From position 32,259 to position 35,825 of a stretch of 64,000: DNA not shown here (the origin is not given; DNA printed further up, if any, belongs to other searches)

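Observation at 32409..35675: A second large NACHT-like STAND NTPase with ~600 aa of HEAT/ARM-like repeats and an uncharacterised N-terminal domain may be an antiviral STAND (Avs)-like sensor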

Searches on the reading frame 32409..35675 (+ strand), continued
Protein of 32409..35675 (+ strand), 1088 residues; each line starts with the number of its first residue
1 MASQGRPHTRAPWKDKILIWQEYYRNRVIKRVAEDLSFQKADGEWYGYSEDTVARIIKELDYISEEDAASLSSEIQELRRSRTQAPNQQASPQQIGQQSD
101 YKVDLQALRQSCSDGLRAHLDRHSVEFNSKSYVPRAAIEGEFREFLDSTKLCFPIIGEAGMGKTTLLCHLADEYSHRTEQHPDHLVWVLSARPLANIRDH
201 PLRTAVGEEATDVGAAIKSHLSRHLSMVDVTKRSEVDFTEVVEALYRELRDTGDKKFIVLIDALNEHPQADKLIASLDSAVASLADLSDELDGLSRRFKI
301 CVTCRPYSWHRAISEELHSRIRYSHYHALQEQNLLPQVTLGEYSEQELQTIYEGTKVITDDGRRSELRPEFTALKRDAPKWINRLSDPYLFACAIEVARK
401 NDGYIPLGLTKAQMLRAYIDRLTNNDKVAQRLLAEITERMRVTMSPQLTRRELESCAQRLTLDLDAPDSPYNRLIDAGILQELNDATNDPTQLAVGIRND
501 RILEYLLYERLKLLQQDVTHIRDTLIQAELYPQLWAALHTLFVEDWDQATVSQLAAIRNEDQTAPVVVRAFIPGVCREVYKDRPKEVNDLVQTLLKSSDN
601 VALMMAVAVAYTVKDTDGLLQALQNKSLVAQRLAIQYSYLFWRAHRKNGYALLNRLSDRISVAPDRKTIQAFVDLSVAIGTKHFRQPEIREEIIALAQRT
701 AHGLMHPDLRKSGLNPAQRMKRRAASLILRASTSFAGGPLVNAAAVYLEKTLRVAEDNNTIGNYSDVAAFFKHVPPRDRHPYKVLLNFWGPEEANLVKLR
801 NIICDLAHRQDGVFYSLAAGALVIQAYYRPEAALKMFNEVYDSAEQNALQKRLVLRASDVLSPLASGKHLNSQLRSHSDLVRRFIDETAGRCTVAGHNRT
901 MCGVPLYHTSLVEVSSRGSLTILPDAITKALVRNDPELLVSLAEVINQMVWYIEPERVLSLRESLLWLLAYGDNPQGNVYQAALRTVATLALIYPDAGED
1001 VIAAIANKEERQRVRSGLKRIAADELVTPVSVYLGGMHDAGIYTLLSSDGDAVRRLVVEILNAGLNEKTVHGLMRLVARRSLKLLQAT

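Call 74: find_homologous_proteins(query=A1, max_evalue=1e-10)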
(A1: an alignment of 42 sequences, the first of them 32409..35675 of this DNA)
Query A1 (42 sequences) (1088 aa, profile of the alignment): 18 proteins with E <= 1e-10 among 8000 candidates.
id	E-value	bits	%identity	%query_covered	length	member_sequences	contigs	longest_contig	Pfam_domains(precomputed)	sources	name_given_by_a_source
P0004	9.4e-242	824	23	55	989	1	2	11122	PF24883.3,PF05729.19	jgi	-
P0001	7.6e-213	728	100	100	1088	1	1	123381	PF24883.3,PF05729.19,PF13191.13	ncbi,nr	ncbi:MAG: NACHT domain-containing protein [Candidatus Aenigmarchaeota archaeon]|nr:NACHT domain-cont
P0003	6.9e-115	404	28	37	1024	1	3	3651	PF04471.19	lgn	-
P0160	7.9e-88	314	23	30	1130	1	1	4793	PF24883.3,PF05729.19,PF13401.13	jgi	jgi:DNA-binding winged helix-turn-helix (wHTH) protein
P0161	5.7e-57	212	30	16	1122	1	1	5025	PF12844.14,PF02985.29,PF24883.3,PF01381.29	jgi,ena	-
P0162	1.4e-45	174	23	22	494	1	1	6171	PF13191.13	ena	-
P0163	1.8e-44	170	30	14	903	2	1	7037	PF00072.31,PF04471.19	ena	-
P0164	5.5e-32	129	21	36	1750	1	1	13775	PF20703.4,PF25199.2,PF13191.13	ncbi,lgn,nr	ncbi:MAG: ATP-binding protein [Deltaproteobacteria bacterium]|nr:MAG: ATP-binding protein [Deltaprot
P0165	1.1e-18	85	21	33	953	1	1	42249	-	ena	-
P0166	4.6e-17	80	41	3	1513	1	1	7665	-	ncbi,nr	ncbi:MAG: ATP-binding protein [bacterium]|nr:ATP-binding protein [bacterium]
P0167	1.1e-16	78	42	2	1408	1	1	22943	PF24883.3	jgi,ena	-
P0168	9.3e-15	72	21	31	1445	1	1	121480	PF19954.6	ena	-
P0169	7.7e-14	69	60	1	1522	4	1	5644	-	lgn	-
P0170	1.1e-13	68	65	2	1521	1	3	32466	-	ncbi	ncbi:MAG: AVAST type 2 anti-phage system protein Avs2 [Bryobacteraceae bacterium]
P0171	6.3e-13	66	27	12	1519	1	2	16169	-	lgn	-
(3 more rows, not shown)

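Call 77: fold_search(model_id=the predicted structure, library=viral)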
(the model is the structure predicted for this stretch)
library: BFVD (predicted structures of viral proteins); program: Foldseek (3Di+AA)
matches with E <= 10: 499; with E <= 0.001: 1
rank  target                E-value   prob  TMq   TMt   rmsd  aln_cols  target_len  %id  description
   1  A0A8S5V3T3            7.7e-06  1.00  0.17  0.22  28.7       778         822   12  NLR family CARD domain-containing protein-inhibition, Muti-domain, Innate Immunity, Phosphorylation [Siphoviridae sp. cteDy1]
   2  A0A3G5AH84            1.2e-03  1.00  0.15  0.27  18.9       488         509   14  Uncharacterized protein [Sylvanvirus sp.]
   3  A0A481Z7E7            2.7e-03  1.00  0.17  0.45  23.3       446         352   10  ATPase domain protein [Pithovirus LCPAC104]
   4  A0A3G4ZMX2            3.1e-03  0.66  0.09  0.11  36.0       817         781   13  RING-type domain-containing protein [Terrestrivirus sp.]
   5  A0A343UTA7            6.7e-03  1.00  0.15  0.38  13.7       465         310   10  (no name in the UniProt tables at hand)
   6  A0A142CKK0            1.1e-02  0.63  0.12  0.15  30.7       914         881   13  (no name in the UniProt tables at hand)
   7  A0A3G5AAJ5            1.2e-02  0.80  0.12  0.17  27.7       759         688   13  Sel1 repeat family protein [Hyperionvirus sp.]
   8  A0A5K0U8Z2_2          2.0e-02  0.44  0.10  0.11  35.1       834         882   12  Uncharacterized protein [Yasminevirus sp. GU-2018]
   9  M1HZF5                2.1e-02  0.47  0.10  0.16  30.1       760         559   13  (no name in the UniProt tables at hand)
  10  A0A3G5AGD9            2.2e-02  0.72  0.10  0.17  24.0       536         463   12  Sel1 repeat family protein [Hyperionvirus sp.]
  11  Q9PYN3                2.3e-02  0.33  0.09  0.09  29.8      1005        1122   10  ORF163 [Xestia c-nigrum granulosis virus]
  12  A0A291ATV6            2.5e-02  0.23  0.10  0.11  30.0      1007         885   11  Uncharacterized protein [Pandoravirus salinus]
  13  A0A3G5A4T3            2.7e-02  0.63  0.10  0.14  26.0       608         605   12  RING-type domain-containing protein [Harvfovirus sp.]
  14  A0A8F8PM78            3.8e-02  0.72  0.13  0.14  29.3       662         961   10  AAA-ATPase, SpoVK/Ycf46/Vps4 family [Clandestinovirus]
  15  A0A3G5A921            4.0e-02  0.75  0.12  0.20  27.1       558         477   11  Sel1 repeat family protein [Hyperionvirus sp.]
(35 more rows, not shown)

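Call 78: find_encoding_contigs(protein=P0161, flank=6000, max_places=2)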
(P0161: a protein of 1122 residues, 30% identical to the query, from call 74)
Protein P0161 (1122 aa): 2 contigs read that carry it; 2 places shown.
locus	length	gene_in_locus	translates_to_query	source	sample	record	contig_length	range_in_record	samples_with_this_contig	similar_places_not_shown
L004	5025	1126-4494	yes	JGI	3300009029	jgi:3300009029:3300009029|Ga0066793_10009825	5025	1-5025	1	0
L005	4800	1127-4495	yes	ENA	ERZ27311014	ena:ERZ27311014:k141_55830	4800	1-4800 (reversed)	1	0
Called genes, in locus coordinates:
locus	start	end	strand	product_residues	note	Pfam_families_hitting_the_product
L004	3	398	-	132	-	?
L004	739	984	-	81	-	-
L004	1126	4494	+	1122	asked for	PF01381:HTH_3, PF12844:HTH_19 (faint), PF24883:NPHP3_N (faint), PF02985:HEAT (faint)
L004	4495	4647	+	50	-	-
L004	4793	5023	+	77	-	?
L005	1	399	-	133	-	?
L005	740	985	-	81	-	-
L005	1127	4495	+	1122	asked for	PF01381:HTH_3, PF12844:HTH_19 (faint), PF24883:NPHP3_N (faint), PF02985:HEAT (faint)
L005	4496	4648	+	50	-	-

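Call 79: find_encoding_contigs(protein=P0004, flank=8000, max_places=2)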
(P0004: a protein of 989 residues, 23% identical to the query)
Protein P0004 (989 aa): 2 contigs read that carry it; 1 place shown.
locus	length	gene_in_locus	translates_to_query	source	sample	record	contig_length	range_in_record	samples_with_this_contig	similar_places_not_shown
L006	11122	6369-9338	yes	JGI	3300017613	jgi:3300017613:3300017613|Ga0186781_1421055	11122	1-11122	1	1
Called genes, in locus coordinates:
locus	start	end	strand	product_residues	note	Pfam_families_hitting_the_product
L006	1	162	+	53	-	?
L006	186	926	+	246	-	-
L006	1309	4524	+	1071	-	PF23598:LRR_14, PF23598:LRR_14, PF23598:LRR_14, PF13855:LRR_8, PF23598:LRR_14, PF12799:LRR_4, PF00071:Ras, PF08477:Roc, +13 more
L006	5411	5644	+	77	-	-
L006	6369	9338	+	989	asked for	PF05729:NACHT, PF24883:NPHP3_N (faint)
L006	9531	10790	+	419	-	PF04055:Radical_SAM, PF13186:SPASM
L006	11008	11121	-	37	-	?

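Call 84: search_protein_families(library=pfam, alignment_id=A3, max_evalue=0.001)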
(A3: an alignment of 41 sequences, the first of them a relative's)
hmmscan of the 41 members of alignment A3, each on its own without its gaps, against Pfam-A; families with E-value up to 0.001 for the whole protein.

A. member 1, P0047 (1288 aa): 4 families
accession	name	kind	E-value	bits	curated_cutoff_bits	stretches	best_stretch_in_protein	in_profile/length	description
PF13401.12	AAA_22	-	3.9e-05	24.4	27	1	360-465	4-105/130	AAA domain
PF13191.12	AAA_16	-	0.00012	23.1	32.6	1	359-424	22-88/167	AAA ATPase domain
PF05729.18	NACHT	-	0.00065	20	26.7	0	365-492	4-138/167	NACHT domain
PF24883.2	NPHP3_N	-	0.00071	20.2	24.8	0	423-483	104-164/164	Nephrocystin 3, N-terminal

B. families by the number of members that match (of 41 scanned): 47 families (the first 25 are shown)
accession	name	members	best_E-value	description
PF05729.18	NACHT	26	1.5e-09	NACHT domain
PF24883.2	NPHP3_N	24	7.3e-08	Nephrocystin 3, N-terminal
PF13401.12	AAA_22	20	3.6e-09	AAA domain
PF13191.12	AAA_16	13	2.9e-06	AAA ATPase domain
PF13676.11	TIR_2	9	2e-28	TIR domain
PF25199.1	nSTAND_NTPase5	8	6.7e-06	Novel STAND NTPase 5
PF20720.3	nSTAND3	5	5.4e-05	Novel STAND NTPase 3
PF13646.12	HEAT_2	4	1e-47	HEAT repeats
PF12770.12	CHAT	3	2.6e-24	CHAT domain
PF13588.12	HSDR_N_2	3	5.1e-11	Type I restriction enzyme R protein N terminus (HSDR_N)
PF20703.3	nSTAND1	3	3.7e-08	Novel STAND NTPase 1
PF01582.25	TIR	3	3e-06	TIR domain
PF13424.12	TPR_12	2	4.6e-45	Tetratricopeptide repeat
PF02985.28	HEAT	2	4.2e-38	HEAT repeat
PF24391.1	HD-CE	2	1.1e-36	HD-CE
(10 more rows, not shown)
